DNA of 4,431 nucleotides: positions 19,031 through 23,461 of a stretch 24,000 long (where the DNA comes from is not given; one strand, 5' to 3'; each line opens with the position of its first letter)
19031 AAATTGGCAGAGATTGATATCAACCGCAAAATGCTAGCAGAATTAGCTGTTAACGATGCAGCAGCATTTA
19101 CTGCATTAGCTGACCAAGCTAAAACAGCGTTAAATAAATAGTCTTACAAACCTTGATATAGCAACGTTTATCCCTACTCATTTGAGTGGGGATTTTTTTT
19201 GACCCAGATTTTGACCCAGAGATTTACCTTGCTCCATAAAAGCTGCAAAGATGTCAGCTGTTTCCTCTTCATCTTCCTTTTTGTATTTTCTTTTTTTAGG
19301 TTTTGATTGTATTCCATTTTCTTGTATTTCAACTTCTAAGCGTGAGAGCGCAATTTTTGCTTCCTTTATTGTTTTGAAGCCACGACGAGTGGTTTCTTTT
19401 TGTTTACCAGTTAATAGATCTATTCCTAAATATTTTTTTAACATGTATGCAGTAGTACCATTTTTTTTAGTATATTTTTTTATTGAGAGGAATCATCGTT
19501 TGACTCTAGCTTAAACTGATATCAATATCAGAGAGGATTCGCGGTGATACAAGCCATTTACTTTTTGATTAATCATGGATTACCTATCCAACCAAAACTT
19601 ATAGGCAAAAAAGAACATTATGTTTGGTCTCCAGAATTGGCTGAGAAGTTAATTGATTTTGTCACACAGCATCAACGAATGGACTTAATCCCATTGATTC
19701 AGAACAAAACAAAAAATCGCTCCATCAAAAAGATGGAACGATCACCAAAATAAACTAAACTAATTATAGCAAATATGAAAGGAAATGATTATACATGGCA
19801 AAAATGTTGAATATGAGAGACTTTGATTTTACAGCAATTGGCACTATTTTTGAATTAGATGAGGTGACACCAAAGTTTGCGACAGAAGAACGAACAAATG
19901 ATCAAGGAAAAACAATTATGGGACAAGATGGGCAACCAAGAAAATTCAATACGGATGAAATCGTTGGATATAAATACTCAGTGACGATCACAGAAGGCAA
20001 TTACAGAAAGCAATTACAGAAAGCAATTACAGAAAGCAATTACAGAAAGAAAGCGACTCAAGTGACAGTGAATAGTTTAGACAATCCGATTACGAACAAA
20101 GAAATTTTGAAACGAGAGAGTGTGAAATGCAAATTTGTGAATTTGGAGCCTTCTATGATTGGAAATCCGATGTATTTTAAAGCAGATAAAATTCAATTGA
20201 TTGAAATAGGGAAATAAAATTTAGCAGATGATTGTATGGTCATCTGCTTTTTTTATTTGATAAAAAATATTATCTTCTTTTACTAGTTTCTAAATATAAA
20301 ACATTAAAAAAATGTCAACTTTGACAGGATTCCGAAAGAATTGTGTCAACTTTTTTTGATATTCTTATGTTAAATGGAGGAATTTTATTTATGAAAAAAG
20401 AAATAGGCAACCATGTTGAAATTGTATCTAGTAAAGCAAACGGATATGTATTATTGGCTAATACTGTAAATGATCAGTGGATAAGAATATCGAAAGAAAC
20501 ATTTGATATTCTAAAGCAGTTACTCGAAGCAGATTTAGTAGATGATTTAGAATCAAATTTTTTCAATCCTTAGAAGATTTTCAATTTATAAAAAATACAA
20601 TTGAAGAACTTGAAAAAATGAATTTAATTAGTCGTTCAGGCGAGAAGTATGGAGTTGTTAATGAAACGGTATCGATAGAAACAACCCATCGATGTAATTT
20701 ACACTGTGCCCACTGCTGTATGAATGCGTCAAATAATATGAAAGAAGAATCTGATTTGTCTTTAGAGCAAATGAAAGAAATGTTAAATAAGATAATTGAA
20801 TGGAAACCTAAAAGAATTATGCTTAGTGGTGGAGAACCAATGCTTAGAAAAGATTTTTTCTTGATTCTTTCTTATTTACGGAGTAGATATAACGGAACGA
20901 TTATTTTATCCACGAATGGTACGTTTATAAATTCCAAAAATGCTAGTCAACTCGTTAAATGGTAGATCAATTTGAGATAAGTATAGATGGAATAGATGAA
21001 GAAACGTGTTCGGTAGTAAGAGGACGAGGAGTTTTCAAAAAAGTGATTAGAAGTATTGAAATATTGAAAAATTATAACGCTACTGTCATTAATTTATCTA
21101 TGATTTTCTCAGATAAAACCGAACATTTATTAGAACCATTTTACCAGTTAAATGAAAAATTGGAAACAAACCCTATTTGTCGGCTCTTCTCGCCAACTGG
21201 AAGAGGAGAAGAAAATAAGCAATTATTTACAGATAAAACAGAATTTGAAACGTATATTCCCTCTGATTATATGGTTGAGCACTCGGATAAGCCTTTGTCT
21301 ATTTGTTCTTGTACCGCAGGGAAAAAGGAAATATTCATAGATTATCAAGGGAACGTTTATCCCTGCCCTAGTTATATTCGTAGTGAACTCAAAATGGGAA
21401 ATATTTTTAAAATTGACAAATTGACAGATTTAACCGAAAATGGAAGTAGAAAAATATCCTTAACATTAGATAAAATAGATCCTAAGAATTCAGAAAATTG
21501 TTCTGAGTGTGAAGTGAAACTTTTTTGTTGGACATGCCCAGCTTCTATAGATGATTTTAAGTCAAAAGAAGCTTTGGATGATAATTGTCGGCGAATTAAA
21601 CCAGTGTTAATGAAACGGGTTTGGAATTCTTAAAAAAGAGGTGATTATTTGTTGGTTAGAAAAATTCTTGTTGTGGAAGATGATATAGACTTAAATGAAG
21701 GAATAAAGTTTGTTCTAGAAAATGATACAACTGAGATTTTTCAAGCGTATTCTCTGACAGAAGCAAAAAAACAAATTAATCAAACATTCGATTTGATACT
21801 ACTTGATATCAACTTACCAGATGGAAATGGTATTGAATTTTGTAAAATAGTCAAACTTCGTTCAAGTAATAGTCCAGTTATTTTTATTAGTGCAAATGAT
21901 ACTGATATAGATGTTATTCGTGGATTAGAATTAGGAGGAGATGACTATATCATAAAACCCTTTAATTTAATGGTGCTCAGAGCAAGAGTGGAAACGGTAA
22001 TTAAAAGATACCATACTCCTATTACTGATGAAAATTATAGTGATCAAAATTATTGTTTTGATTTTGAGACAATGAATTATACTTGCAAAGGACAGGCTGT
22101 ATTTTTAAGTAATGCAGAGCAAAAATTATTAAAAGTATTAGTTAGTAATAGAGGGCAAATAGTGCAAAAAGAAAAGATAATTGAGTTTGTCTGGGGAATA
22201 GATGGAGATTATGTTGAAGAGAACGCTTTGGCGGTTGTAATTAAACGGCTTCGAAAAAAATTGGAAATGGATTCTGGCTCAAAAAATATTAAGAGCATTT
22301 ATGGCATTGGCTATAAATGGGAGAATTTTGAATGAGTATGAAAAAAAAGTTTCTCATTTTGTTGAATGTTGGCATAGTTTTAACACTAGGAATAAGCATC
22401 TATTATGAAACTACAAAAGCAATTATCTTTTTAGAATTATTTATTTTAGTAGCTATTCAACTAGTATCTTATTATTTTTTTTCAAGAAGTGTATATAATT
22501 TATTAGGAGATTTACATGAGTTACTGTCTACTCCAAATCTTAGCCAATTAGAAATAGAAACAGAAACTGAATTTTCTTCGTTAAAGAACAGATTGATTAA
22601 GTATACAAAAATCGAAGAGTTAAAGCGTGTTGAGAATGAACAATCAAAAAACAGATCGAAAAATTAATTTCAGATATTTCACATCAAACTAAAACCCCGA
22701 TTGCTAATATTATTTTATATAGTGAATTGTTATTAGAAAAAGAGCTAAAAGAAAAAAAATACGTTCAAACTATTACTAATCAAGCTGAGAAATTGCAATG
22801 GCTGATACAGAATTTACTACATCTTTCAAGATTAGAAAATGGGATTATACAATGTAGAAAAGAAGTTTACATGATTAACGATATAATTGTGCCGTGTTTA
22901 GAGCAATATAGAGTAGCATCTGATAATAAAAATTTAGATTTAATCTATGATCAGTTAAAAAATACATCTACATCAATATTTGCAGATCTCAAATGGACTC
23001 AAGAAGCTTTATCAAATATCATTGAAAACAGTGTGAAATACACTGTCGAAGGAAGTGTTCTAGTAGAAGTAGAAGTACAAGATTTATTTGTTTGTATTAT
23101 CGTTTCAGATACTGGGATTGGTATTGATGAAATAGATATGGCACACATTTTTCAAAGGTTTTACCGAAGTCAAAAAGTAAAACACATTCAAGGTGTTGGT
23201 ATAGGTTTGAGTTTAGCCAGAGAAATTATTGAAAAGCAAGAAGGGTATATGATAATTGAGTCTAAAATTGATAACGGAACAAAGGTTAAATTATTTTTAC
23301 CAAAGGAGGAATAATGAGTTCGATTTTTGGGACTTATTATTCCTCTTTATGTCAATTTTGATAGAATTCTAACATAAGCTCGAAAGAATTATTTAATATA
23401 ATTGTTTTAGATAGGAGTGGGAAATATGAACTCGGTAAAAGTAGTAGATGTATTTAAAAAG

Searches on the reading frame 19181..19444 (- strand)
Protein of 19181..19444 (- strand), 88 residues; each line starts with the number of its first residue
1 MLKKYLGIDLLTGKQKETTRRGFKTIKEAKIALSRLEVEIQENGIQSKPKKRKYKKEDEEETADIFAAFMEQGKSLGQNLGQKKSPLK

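Call 51: search_protein_families(library=pfam, proteins=[window:19181-19444:-], max_evalue=0.001)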
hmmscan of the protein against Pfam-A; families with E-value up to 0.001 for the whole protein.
window:19181-19444:- (88 aa): 1 family
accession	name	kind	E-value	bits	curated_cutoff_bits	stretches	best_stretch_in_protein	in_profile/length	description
PF14657.12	Arm-DNA-bind_4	-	1e-10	41.5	22.3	1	5-43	7-45/47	Arm DNA-binding domain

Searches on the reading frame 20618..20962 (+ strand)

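Call 51: search_protein_families(library=pfam, proteins=[window:20618-20962:+], max_evalue=0.001)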
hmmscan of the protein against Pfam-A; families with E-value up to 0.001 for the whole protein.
window:20618-20962:+ (115 aa): 2 families
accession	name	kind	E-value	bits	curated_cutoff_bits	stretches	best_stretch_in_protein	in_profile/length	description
PF04055.27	Radical_SAM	-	2.5e-15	57.5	29.5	1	20-107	1-92/166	Radical SAM superfamily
PF13353.11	Fer4_12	-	5e-09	37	22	1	24-106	13-96/137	4Fe-4S single cluster domain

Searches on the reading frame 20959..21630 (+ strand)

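Call 51: search_protein_families(library=pfam, proteins=[window:20959-21630:+], max_evalue=0.001)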
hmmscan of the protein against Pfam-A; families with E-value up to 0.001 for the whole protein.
window:20959-21630:+ (224 aa): 2 families
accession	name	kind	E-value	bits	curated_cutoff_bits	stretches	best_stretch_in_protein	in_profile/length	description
PF13186.11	SPASM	-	4.5e-08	33.7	21.5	1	118-185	1-67/67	Iron-sulfur cluster-binding domain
PF04055.27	Radical_SAM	-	0.00076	20.1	29.5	0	2-59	102-160/166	Radical SAM superfamily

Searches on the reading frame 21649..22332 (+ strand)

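Call 65: search_protein_families(library=pfam, proteins=[window:21649-22332:+], max_evalue=0.00001)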
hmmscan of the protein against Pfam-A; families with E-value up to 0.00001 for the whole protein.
window:21649-22332:+ (228 aa): 2 families
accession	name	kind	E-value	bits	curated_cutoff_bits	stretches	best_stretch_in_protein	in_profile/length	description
PF00072.30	Response_reg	-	3.2e-24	85.7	30.2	1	6-114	1-110/111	Response regulator receiver domain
PF00486.34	Trans_reg_C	-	7.2e-20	71.3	26.2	1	148-223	1-76/77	Transcriptional regulatory protein, C terminal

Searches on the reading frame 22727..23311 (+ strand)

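Call 65: search_protein_families(library=pfam, proteins=[window:22727-23311:+], max_evalue=0.00001)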
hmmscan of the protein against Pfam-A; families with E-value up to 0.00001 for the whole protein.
window:22727-23311:+ (195 aa): 1 family
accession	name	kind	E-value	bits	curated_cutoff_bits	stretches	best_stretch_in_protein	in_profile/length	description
PF02518.31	HATPase_c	-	8.4e-23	81.4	26.4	1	88-194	3-110/111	Histidine kinase-, DNA gyrase B-, and HSP90-like ATPase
